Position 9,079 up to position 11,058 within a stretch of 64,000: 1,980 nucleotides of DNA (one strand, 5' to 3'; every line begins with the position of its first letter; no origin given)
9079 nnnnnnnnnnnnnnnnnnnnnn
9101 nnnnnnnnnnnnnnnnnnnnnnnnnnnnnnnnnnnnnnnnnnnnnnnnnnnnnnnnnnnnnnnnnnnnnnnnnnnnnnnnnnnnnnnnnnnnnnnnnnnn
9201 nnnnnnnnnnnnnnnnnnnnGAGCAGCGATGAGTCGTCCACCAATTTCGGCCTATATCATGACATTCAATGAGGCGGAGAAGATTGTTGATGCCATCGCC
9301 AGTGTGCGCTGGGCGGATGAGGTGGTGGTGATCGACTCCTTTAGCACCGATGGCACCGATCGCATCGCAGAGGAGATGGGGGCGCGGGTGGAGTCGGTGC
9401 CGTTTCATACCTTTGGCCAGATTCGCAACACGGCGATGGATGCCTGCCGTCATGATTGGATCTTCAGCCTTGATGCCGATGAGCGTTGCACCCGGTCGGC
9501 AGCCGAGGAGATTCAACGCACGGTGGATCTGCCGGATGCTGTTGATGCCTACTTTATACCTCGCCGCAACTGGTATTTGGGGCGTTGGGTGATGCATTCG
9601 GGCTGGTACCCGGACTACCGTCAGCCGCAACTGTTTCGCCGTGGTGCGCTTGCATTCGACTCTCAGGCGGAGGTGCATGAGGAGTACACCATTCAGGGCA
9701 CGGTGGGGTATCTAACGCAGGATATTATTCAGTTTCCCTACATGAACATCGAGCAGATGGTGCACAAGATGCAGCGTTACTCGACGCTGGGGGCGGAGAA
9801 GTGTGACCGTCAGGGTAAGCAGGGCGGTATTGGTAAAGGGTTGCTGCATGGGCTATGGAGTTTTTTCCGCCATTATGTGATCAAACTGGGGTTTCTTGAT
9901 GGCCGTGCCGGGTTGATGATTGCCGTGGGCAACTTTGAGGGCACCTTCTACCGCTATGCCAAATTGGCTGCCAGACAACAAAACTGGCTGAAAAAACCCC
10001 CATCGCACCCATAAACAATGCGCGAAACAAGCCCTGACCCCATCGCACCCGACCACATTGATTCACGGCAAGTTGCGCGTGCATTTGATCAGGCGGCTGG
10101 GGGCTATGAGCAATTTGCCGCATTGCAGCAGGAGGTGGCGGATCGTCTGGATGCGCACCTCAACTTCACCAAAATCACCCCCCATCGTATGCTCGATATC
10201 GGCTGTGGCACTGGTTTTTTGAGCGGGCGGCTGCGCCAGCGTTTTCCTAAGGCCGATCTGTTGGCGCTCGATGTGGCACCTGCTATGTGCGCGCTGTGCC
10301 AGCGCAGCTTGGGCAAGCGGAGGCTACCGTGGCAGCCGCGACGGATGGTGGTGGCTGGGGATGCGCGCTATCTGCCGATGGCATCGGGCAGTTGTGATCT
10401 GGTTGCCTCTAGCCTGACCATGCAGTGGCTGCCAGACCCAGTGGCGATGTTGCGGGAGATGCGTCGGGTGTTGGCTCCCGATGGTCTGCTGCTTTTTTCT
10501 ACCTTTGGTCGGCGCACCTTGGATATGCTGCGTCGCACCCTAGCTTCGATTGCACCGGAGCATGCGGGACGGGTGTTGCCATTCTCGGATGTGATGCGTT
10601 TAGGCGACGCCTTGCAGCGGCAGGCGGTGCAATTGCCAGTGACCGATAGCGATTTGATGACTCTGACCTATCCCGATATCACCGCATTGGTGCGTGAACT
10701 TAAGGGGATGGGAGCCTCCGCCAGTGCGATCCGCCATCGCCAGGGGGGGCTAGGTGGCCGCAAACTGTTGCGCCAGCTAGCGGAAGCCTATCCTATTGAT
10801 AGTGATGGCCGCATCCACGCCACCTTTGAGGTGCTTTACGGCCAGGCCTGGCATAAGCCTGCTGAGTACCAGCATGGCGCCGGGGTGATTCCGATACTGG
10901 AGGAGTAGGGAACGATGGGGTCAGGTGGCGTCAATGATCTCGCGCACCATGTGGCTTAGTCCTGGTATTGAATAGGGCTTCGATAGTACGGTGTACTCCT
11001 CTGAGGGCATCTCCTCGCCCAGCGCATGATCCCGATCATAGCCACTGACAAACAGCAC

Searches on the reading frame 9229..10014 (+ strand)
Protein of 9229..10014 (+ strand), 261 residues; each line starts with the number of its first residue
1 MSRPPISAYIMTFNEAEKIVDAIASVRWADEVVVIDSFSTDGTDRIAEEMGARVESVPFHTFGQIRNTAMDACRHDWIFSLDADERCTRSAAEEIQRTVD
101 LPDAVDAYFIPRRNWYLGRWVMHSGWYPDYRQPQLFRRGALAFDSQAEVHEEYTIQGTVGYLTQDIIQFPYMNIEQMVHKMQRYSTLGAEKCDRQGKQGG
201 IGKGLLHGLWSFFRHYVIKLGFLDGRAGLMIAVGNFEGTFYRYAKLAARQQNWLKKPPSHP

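Call 66: search_protein_families(library=pfam, proteins=[window:9229-10014:+])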
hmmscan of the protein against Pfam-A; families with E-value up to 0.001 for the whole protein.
window:9229-10014:+ (261 aa): 1 family
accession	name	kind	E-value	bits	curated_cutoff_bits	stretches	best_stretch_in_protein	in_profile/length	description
PF00535.33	Glycos_transf_2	-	2.3e-16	60.6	23.3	1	7-136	1-143/168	Glycosyl transferase family 2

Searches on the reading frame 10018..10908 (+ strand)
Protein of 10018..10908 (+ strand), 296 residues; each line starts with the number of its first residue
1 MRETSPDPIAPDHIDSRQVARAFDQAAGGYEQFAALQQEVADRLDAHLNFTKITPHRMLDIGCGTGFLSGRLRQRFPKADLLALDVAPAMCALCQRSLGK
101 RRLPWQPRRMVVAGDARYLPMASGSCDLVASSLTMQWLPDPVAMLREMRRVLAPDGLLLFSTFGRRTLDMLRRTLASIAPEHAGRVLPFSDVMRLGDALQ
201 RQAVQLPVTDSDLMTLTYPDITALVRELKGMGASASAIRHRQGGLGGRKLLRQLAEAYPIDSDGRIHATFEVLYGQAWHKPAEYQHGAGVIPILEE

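Call 66: search_protein_families(library=pfam, proteins=[window:10018-10908:+])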
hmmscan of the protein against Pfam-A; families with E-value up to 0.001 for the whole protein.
window:10018-10908:+ (296 aa): 7 families
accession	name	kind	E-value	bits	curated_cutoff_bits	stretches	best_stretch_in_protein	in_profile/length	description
PF08241.18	Methyltransf_11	-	2.1e-21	76.8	21.2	1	59-160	1-95/95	Methyltransferase domain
PF13649.12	Methyltransf_25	-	3.3e-19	69.8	27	1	59-156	2-97/97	Methyltransferase domain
PF08242.18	Methyltransf_12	-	1.1e-14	55.4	30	1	59-158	1-98/98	Methyltransferase domain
PF13847.12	Methyltransf_31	-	5e-13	49.4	27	1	57-164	6-113/145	Methyltransferase domain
PF13489.12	Methyltransf_23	-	2.6e-12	47.2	27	1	38-189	7-144/164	Methyltransferase domain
PF01209.24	Ubie_methyltran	-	3.6e-09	36.8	20.1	1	49-175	42-166/233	ubiE/COQ5 methyltransferase family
PF05175.20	MTS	-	9.8e-05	22.5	23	1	52-103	29-80/170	Methyltransferase small domain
